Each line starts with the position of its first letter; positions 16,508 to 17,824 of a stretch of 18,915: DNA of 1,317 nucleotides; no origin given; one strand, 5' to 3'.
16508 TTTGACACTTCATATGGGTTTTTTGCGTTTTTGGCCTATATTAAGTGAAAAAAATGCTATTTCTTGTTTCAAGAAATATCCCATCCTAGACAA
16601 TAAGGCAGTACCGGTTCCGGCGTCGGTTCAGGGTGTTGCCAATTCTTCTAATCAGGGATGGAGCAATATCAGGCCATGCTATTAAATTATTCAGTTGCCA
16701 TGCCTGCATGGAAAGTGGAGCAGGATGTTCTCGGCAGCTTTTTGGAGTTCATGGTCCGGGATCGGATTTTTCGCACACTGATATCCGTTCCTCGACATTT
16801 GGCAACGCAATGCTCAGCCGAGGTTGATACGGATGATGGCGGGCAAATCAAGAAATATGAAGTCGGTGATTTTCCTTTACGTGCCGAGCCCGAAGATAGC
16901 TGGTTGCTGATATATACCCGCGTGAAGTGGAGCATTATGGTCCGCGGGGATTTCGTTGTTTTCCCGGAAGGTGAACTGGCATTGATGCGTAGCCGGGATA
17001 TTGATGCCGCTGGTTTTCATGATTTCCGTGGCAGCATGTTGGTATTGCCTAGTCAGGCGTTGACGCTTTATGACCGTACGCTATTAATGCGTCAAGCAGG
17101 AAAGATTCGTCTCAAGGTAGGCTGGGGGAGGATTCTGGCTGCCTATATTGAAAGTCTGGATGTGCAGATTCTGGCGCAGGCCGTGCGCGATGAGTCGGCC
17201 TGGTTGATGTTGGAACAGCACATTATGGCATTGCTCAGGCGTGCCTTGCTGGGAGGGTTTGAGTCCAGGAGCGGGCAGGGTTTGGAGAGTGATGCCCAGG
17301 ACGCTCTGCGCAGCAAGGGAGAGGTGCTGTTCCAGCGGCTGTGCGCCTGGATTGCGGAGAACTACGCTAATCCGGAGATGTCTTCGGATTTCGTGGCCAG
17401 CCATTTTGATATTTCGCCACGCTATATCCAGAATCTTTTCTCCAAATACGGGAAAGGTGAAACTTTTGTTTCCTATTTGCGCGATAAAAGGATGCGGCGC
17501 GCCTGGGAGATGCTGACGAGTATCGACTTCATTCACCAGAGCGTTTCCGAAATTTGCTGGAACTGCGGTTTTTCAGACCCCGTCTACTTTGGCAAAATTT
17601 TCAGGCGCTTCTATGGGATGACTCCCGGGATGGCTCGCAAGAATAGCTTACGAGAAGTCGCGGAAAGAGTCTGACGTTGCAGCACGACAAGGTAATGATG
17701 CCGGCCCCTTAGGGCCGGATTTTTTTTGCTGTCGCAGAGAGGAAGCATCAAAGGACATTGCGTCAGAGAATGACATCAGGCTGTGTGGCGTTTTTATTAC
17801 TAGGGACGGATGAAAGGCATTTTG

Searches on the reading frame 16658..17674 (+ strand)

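Call 9: search_protein_families(library=pfam, proteins=[window:16658-17674:+], max_evalue=0.01)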
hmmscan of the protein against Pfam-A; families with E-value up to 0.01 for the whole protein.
window:16658-17674:+ (338 aa): 2 families
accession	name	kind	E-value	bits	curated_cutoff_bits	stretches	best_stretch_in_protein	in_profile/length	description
PF12833.13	HTH_18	-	1.1e-17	64.6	33.6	1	247-328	2-79/80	Helix-turn-helix domain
PF00165.29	HTH_AraC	-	7.6e-06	26.4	26.6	1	295-323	10-37/42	Bacterial regulatory helix-turn-helix proteins, AraC family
